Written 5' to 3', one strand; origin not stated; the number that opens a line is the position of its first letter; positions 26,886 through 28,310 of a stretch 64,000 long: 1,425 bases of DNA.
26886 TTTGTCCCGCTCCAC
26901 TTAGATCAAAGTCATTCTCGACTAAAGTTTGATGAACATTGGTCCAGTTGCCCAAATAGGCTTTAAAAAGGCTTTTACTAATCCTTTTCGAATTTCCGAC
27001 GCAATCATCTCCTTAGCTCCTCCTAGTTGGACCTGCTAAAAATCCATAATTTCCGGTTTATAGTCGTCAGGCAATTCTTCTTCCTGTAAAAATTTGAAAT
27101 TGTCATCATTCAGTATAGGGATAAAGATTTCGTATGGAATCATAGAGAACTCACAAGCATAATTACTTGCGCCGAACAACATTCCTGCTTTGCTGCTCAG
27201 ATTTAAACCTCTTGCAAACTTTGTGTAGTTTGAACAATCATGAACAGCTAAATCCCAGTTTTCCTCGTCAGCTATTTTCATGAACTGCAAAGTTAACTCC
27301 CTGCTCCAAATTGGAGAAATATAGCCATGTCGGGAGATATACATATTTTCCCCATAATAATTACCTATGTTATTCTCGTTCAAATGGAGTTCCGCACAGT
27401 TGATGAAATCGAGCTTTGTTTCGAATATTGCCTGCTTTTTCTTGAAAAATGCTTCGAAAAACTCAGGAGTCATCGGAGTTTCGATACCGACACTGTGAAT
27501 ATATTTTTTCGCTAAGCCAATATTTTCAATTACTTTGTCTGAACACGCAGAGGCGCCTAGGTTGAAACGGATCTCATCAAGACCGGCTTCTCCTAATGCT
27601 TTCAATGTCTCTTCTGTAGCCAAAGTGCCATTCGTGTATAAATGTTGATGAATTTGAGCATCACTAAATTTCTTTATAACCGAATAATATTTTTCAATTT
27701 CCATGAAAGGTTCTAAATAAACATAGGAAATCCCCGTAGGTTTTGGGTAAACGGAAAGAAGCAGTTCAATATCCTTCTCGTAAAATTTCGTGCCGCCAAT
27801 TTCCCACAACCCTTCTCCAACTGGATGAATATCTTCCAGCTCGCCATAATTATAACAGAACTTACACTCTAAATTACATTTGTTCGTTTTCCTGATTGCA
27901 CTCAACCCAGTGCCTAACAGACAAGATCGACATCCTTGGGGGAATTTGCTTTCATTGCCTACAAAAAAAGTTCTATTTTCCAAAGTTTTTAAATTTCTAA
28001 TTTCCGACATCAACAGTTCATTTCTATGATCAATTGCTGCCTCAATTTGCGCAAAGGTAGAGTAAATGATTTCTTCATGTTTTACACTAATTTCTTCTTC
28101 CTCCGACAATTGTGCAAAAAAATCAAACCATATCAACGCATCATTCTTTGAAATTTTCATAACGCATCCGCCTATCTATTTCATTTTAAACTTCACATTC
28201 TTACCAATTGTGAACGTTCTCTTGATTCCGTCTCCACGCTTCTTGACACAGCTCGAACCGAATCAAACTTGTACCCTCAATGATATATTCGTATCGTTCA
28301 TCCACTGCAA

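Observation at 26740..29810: Low-GC 3-kb accessory island: radical SAM enzyme + ATP-grasp ligase + small ORF, bounded by decayed gene remnants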

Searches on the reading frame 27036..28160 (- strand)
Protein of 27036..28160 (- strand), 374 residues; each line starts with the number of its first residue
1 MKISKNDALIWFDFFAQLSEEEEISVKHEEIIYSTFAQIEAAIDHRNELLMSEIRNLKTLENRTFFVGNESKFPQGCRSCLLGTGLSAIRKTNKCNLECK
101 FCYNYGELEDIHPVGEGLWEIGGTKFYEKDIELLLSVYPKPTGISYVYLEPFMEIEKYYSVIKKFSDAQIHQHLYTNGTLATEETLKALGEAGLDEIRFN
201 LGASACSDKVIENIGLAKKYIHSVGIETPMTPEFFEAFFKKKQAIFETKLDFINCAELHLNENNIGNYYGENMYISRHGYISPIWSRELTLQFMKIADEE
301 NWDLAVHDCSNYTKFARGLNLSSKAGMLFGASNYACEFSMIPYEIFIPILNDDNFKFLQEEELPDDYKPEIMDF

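Call 3: search_protein_families(library=pfam, proteins=[window:27036-28160:-], max_evalue=0.1)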
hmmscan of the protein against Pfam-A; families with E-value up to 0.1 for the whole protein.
window:27036-28160:- (374 aa): 2 families
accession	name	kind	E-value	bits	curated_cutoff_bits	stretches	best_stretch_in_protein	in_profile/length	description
PF04055.27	Radical_SAM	-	2.1e-09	38.2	29.5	1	91-210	3-116/166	Radical SAM superfamily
PF13353.11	Fer4_12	-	0.028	15.2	22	1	83-182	3-95/137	4Fe-4S single cluster domain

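Call 4: search_protein_families(library=ncbifam, proteins=[window:27036-28160:-], max_evalue=0.1)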
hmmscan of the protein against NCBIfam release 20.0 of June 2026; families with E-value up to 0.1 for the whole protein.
window:27036-28160:- (374 aa): 24 families
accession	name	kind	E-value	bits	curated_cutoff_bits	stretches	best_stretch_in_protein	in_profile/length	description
TIGR04347.1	pseudo_SAM_Halo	equivalog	5.7e-07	29.1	525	1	91-198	44-141/390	TIGR04347 family pseudo-SAM/SPASM protein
TIGR02668.1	moaA_archaeal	equivalog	2.4e-05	23.5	325.25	1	91-220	16-132/303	GTP 3',8-cyclase MoaA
NF050035.1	rSAM_WgK_link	exception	0.00017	20.7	650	1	88-219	12-135/367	radical SAM/SPASM peptide maturase WgkB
NF038283.1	viperin_w_prok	equivalog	0.00036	19.8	180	1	92-191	9-105/281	viperin family antiviral radical SAM protein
TIGR04317.1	W_rSAM_matur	equivalog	0.00055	19.2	380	1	90-207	9-116/349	tungsten cofactor oxidoreductase radical SAM maturase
NF045702.1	rSAM_GDGT_ether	equivalog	0.0006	18.6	450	1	77-109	75-110/486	tetraether lipid synthase Tes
TIGR04054.1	rSAM_NirJ1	equivalog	0.00079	18.1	650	1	89-201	40-142/387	putative heme d1 biosynthesis radical SAM protein NirJ1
NF041707.1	rSAM_YhhB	equivalog_domain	0.00092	18.2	445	1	89-191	6-113/369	cyclophane-forming radical SAM/SPASM peptide maturase YhhB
TIGR04055.1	rSAM_NirJ2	equivalog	0.0011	18.6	500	1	91-201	6-105/326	putative heme d1 biosynthesis radical SAM protein NirJ2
NF033717.2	HPDL_rSAM_activ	equivalog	0.0028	17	420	1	61-189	45-179/311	4-hydroxyphenylacetate decarboxylase activase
NF001199.0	PRK00164.2-1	equivalog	0.0035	16.5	231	1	89-202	16-119/308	GTP 3',8-cyclase MoaA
TIGR04163.1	rSAM_cobopep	equivalog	0.004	16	375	1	89-193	68-170/428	peptide-modifying radical SAM enzyme CbpB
TIGR04261.1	rSAM_GlyRichRpt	subfamily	0.0096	15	310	1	89-184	1-99/363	cyclophane-forming radical SAM/SPASM peptide maturase GrrM/OscB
TIGR04545.1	rSAM_ahbD_hemeb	equivalog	0.011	15.2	500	1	90-202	5-107/339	heme b synthase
TIGR04250.1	SCM_rSAM_ScmE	equivalog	0.014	14.3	400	1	89-189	7-97/358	SynChlorMet cassette radical SAM/SPASM protein ScmE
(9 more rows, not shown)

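Call 6: find_homologous_proteins(query=window:27036-28160:-)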
Query window:27036-28160:- (374 aa): 3196 proteins with E <= 0.001 among 6163 candidates; the best 120 are listed.
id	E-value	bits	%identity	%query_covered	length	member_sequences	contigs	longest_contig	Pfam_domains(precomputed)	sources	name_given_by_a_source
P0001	1.3e-244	829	96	100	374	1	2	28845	PF04055.28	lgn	-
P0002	9.1e-239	810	92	100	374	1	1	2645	PF04055.28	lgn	-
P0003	2.5e-238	808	93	100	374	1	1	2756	PF04055.28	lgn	-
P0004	1.0e-236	803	92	100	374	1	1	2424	PF04055.28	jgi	-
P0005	1.1e-236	803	92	100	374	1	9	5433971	PF04055.28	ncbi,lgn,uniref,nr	ncbi:Radical SAM superfamily protein [Sporomusa ovata DSM 2662]|uniref:Uncharacterized protein MJ002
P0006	2.5e-236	802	91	100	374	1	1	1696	PF04055.28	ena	-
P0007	3.6e-236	801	93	100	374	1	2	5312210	PF04055.28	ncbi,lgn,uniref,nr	ncbi:radical SAM protein [Sporomusa malonica]|uniref:Radical SAM core domain-containing protein n=1 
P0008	1.4e-235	799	92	100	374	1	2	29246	PF04055.28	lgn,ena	-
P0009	1.6e-235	799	91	100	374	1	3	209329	PF04055.28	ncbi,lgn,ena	-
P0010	1.9e-235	799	92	100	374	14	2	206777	PF04055.28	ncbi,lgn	-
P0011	2.6e-235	798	92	100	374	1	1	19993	PF04055.28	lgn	-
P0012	3.8e-235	798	93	100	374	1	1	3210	PF04055.28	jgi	jgi:pyruvate formate-lyase activating enzyme-like uncharacterized protein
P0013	4.4e-235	798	92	100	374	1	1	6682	PF04055.28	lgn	-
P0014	5.2e-235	798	91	100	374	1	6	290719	PF04055.28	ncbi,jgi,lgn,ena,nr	ncbi:MAG: radical SAM protein [Veillonellaceae bacterium]|jgi:pyruvate formate-lyase activating enzy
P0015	1.5e-234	796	91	100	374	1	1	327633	PF04055.28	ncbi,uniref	ncbi:radical SAM protein [Dendrosporobacter sp. 1207_IL3150]|uniref:radical SAM protein n=1 Tax=Dend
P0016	2.6e-234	795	91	100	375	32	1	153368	PF04055.28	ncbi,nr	ncbi:radical SAM protein [Sporomusa sphaeroides DSM 2875]|nr:radical SAM protein [Sporomusa sphaeroi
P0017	2.9e-234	795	92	100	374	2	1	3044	PF04055.28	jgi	-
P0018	9.7e-233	790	90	100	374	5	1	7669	PF04055.28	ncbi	-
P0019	1.1e-232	790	90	100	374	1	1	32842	PF04055.28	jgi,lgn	-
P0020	1.6e-232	789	90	100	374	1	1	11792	PF04055.28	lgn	-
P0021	1.8e-232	789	91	100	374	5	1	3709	PF04055.28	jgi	-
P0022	1.9e-232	789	91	100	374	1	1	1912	PF04055.28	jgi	jgi:Uncharacterized conserved protein related to pyruvate formate-lyase activating enzyme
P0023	2.2e-232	789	91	100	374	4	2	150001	PF04055.28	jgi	jgi:pyruvate formate-lyase activating enzyme-like uncharacterized protein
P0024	2.4e-232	789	91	100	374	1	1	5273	PF04055.28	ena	-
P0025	5.2e-232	788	91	100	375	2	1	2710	PF04055.28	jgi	jgi:uncharacterized protein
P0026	1.0e-231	787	91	100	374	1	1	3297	PF04055.28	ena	-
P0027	1.8e-231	786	91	100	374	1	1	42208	PF04055.28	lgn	-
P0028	7.9e-231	784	90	100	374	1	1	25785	PF04055.28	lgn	-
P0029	1.1e-230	783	89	100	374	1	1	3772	PF04055.28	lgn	-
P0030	1.5e-230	783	90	100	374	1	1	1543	PF04055.28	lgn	-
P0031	1.8e-230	783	90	100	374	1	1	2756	PF04055.28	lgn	-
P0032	3.0e-230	782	90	100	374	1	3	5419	PF04055.28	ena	-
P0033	5.6e-230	781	89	100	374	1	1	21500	PF04055.28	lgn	-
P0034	7.2e-230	781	90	100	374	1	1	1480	PF04055.28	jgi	jgi:uncharacterized protein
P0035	7.9e-230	780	89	100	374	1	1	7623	PF04055.28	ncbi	-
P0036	9.4e-230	780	89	100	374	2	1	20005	PF04055.28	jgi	jgi:uncharacterized protein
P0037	1.9e-229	779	90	100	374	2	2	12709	PF04055.28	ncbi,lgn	ncbi:MAG: radical SAM protein [Veillonellales bacterium]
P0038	2.0e-229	779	88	100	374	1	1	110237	PF04055.28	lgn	-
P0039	7.4e-229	777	89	100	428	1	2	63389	PF04055.28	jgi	-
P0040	7.4e-229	777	89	100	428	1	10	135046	PF04055.28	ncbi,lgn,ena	-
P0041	1.4e-228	776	89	100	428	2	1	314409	PF04055.28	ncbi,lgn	-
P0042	1.9e-228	776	89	100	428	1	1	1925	PF04055.28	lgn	-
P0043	2.2e-228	776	89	100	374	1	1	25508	PF04055.28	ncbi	-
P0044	2.2e-228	776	89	100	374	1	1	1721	PF04055.28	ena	-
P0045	3.7e-228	775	88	100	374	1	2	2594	PF04055.28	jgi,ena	-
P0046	1.5e-227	773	89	100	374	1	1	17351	PF04055.28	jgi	-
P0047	1.5e-227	773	88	100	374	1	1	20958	PF04055.28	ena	-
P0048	2.1e-227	773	89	100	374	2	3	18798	PF04055.28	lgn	-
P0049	2.1e-227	772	89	100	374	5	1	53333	PF04055.28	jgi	jgi:pyruvate formate-lyase activating enzyme-like uncharacterized protein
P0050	2.4e-227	772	88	100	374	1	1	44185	PF04055.28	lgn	-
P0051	2.5e-227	772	88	100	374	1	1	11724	PF04055.28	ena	-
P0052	2.7e-227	772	89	100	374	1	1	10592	PF04055.28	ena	-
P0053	3.0e-227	772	89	100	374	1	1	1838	PF04055.28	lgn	-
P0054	3.2e-227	772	88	100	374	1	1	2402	PF04055.28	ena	-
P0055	3.3e-227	772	88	100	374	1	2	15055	PF04055.28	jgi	jgi:pyruvate formate-lyase activating enzyme-like uncharacterized protein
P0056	3.4e-227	772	87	100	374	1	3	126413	PF04055.28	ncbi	-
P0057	5.2e-227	771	87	100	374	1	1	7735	PF04055.28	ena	-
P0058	6.2e-227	771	88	100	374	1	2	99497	PF04055.28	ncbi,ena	-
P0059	6.9e-227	771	87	100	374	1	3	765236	PF04055.28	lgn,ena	-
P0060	9.1e-227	770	88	100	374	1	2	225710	PF04055.28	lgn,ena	-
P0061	1.3e-226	770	87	100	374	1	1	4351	PF04055.28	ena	-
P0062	2.0e-226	769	87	100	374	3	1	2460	PF04055.28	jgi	jgi:pyruvate formate-lyase activating enzyme-like uncharacterized protein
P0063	2.3e-226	769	88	100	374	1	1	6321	PF04055.28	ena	-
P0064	2.3e-226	769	87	100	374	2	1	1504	PF04055.28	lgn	-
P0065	2.6e-226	769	88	100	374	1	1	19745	PF04055.28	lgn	-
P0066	2.9e-226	769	88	100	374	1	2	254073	PF04055.28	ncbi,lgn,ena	-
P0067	3.4e-226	768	89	100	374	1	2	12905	PF04055.28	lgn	-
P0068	3.5e-226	768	88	100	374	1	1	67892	PF04055.28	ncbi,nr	ncbi:MAG: radical SAM protein [Pelosinus sp.]|nr:radical SAM protein [Pelosinus sp.]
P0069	5.0e-226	768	88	100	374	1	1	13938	PF04055.28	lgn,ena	-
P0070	8.4e-226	767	87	100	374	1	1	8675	PF04055.28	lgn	-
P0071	9.7e-226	767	87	100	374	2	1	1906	PF04055.28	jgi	jgi:uncharacterized protein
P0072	1.1e-225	767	88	100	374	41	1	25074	PF04055.28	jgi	jgi:uncharacterized protein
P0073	1.1e-225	767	87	100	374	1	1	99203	PF04055.28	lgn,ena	-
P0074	1.6e-225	766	88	100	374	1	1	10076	PF04055.28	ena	-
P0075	1.8e-225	766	88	100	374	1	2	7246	PF04055.28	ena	-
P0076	2.9e-225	765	88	100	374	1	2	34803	PF04055.28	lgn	-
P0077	4.5e-225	765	87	100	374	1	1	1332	PF04055.28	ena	-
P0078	7.7e-225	764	87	100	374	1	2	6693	PF04055.28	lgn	-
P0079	8.3e-225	764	88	100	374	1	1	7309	PF04055.28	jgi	-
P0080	9.2e-225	764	87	100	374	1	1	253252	PF04055.28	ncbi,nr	ncbi:MAG: radical SAM protein [Sporomusaceae bacterium]|nr:radical SAM protein [Sporomusaceae bacter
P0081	9.8e-225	764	87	100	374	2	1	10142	PF04055.28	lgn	-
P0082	1.0e-224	764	87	100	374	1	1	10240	PF04055.28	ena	-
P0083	1.1e-224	764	87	100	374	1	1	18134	PF04055.28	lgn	-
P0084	1.5e-224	763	87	100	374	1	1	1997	PF04055.28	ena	-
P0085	1.6e-224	763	88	100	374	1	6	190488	PF04055.28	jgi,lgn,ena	-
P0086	2.1e-224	763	86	100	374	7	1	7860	PF04055.28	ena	-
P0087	2.3e-224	763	87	100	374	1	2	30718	PF04055.28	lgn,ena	-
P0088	2.4e-224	762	88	100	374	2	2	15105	PF04055.28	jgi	-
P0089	2.4e-224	762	86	100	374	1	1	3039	PF04055.28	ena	-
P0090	2.4e-224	762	87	100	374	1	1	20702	PF04055.28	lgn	-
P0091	2.5e-224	762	87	100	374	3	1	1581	PF04055.28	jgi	jgi:pyruvate formate-lyase activating enzyme-like uncharacterized protein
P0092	2.8e-224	762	88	100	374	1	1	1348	PF04055.28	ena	-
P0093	2.8e-224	762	87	100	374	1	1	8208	PF04055.28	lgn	-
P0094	2.9e-224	762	87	100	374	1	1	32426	PF04055.28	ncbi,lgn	-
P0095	3.4e-224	762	87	100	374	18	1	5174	PF04055.28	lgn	-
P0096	3.4e-224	762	87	100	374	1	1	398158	PF04055.28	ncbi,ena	-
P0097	4.9e-224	761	87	100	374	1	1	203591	PF04055.28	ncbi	-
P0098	5.9e-224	761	88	100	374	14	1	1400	PF04055.28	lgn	-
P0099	6.6e-224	761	87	100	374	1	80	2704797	PF04055.28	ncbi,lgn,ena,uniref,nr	ncbi:radical SAM protein [uncultured Anaeromusa sp.]|uniref:radical SAM protein n=1 Tax=uncultured A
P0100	7.6e-224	761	86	100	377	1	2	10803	PF04055.28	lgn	-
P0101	7.9e-224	761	86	100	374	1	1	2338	PF04055.28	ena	-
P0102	8.2e-224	761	86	100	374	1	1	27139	PF04055.28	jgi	jgi:pyruvate formate-lyase activating enzyme-like uncharacterized protein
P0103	8.5e-224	761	87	100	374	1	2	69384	PF04055.28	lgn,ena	-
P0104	9.0e-224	761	87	100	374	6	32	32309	PF04055.28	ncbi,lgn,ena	-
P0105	9.7e-224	760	86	100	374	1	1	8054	PF04055.28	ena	-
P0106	9.8e-224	760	86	100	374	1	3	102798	PF04055.28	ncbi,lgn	-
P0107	1.0e-223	760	86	100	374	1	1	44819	PF04055.28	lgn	-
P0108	1.1e-223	760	87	100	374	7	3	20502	PF04055.28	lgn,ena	-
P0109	1.2e-223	760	87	100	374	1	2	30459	PF04055.28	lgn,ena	-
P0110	1.3e-223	760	88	99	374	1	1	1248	PF04055.28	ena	-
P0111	1.4e-223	760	86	100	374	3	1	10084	PF04055.28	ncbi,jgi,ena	ncbi:MAG: radical SAM protein [Selenomonadaceae bacterium]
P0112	1.4e-223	760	86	100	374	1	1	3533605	PF04055.28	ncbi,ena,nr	nr:radical SAM protein [uncultured Anaeromusa sp.]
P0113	1.5e-223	760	87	100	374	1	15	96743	PF04055.28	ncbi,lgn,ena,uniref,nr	ncbi:MAG: radical SAM protein [Anaeromusa sp.]|uniref:radical SAM protein n=1 Tax=Anaeromusa sp. Tax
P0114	1.5e-223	760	87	100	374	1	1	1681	PF04055.28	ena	-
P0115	1.8e-223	760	86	100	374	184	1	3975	PF04055.28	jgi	jgi:pyruvate formate-lyase activating enzyme-like uncharacterized protein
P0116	1.8e-223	760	86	100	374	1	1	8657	PF04055.28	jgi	jgi:pyruvate formate-lyase activating enzyme-like uncharacterized protein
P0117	2.0e-223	759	87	100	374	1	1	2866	PF04055.28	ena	-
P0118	2.0e-223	759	87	100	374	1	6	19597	PF04055.28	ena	-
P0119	2.2e-223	759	87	100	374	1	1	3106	PF04055.28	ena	-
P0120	2.3e-223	759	87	100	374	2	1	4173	PF04055.28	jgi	jgi:pyruvate formate-lyase activating enzyme-like uncharacterized protein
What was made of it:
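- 27036..28160 (-): Stand-alone radical SAM gene (374 aa) of the uncharacterised MJ0021/COG2108 type. 3196 homologue clusters, 86-96% identical among the 120 listed (call 6).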

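Call 8: find_related_loci(query=window:27036-28160:-, collection=genome_contigs, flank=8000)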
Query window:27036-28160:- (374 aa) in genome_contigs; peptide patterns used: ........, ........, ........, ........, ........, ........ (x = any residue, [..] = any of these).
599 stretches matched a pattern (row limit reached: there are more); 556 encode a relative of the query (tblastn E <= 1e-3); the best 80 are kept; 80 distinct loci.
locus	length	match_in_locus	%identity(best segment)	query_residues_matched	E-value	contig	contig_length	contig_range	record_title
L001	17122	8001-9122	92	1-374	0e+0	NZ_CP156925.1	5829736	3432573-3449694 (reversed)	Sporomusa rhizae strain DSM 16652 chromosome, complete genome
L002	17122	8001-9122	91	1-374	0e+0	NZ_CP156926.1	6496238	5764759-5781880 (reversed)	Sporomusa aerivorans strain DSM 13326 chromosome, complete genome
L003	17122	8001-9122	92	1-374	0e+0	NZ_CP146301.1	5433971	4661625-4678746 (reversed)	Sporomusa ovata DSM 2662 chromosome, complete genome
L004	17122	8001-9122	92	1-374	0e+0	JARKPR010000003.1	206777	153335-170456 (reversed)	MAG: Selenomonadales bacterium isolate D180_maxbin.015 k141_105759, whole genome shotgun sequence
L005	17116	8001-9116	92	1-372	0e+0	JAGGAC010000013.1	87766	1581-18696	MAG: Bacillota bacterium isolate CTSoil_080 scaffold_215, whole genome shotgun sequence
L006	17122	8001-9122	91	1-374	0e+0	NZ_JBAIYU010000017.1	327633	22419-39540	Dendrosporobacter sp. 1207_IL3150 NODE_2_length_327633_cov_38.430694, whole genome shotgun sequence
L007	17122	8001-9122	92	1-374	0e+0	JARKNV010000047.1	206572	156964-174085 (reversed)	MAG: Selenomonadales bacterium isolate D110_maxbin.017 k141_213745, whole genome shotgun sequence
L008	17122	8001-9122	91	1-374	0e+0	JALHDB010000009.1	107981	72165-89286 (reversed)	MAG: Negativicutes bacterium isolate 1-no_shock_S1_026 scaffold_55, whole genome shotgun sequence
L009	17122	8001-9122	90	1-374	0e+0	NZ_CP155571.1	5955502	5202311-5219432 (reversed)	Sporomusa acidovorans DSM 3132 chromosome, complete genome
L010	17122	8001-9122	90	1-374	0e+0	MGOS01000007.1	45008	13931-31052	MAG: Clostridiales bacterium GWB2_37_7 gwb2_scaffold_1086, whole genome shotgun sequence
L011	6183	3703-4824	89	1-374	0e+0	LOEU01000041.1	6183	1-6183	MAG: bacterium BRH_c32 isolate BRH_c32 BRHa_1006983, whole genome shotgun sequence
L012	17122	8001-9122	89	1-374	0e+0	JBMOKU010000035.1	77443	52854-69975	MAG: Bacillota bacterium isolate Betzabe_MAG006 MAG006_35, whole genome shotgun sequence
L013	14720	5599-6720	89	1-374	0e+0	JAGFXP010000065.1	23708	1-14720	MAG: Bacillota bacterium isolate CTSoil_065 scaffold_5368, whole genome shotgun sequence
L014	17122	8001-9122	88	1-374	0e+0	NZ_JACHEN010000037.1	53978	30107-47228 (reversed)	Anaerosolibacter carboniphilus strain DSM 103526 Ga0415316_37, whole genome shotgun sequence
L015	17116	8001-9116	89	1-372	0e+0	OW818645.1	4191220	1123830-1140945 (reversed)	metagenome genome assembly, chromosome: 1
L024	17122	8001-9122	85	1-374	0e+0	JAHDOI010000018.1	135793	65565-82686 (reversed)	MAG: Selenomonadales bacterium isolate SL1-B47 k141_45332, whole genome shotgun sequence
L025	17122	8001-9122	86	1-374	0e+0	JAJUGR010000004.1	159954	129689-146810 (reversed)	MAG: Sporomusaceae bacterium isolate bin42 k141_183228_length_159954_cov_43.0734, whole genome shotgun sequence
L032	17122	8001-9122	84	1-374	0e+0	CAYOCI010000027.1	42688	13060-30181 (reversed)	MAG TPA_asm: uncultured Clostridia bacterium isolate binchicken_co158_4 genome assembly, contig: NODE_780_length_42688_c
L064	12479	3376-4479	85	1-368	0e+0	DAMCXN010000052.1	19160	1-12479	MAG TPA_asm: Aminipila sp. isolate CTOTU50175 NODE_636_length_19160_cov_2.564669, whole genome shotgun sequence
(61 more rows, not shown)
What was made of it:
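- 27036..28160 (-): 556 confirmed matches in the species-representative genome collection, the 80 kept being 82-92% identical (call 8).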

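Call 12: search_solved_structures(query=window:27036-28160:-, max_evalue=1)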
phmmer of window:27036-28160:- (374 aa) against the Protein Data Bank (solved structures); distinct sequences matched with E-value up to 1: 12.
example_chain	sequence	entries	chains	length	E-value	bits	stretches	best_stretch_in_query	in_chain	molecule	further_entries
3zfh_A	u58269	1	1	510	0.035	16.4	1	176-217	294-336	INOSINE 5'-MONOPHOSPHATE DEHYDROGENASE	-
5ahl_A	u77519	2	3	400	0.037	16.4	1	176-217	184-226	INOSINE-5'-MONOPHOSPHATE DEHYDROGENASE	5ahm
4avf_A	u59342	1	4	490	0.037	16.4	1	176-217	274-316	INOSINE-5'-MONOPHOSPHATE DEHYDROGENASE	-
7pji_A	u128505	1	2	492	0.037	16.4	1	176-217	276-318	Inosine-5'-monophosphate dehydrogenase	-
4dqw_A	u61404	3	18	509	0.039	16.3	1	176-217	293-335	Inosine-5'-monophosphate dehydrogenase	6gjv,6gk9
5ahn_A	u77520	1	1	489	0.041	16.2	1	176-217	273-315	INOSINE-5'-MONOPHOSPHATE DEHYDROGENASE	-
1zfj_A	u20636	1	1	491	0.39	13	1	161-217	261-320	INOSINE MONOPHOSPHATE DEHYDROGENASE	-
4fo4_A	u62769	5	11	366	0.49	12.7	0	171-217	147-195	Inosine 5'-monophosphate dehydrogenase | Inosine-5'-monophosphate dehydrogenase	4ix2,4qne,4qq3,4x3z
4mz1_A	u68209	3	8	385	0.51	12.6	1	177-217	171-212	Inosine-5'-monophosphate dehydrogenase | Inosine monophosphate dehydrogenase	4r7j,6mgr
4mz8_A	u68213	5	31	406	0.55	12.5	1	177-217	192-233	Inosine-5'-monophosphate dehydrogenase | Inosine-5'-monophosphate dehydrogenase,Inosine-5'-monophosphate dehydrogenase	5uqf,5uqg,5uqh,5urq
4fez_A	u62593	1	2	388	0.67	12.2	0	171-217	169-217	Inosine-5'-monophosphate dehydrogenase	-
7tol_A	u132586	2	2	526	0.78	12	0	83-199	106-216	glycerol dibiphytanyl glycerol tetraether - macrocyclic archaeol synthase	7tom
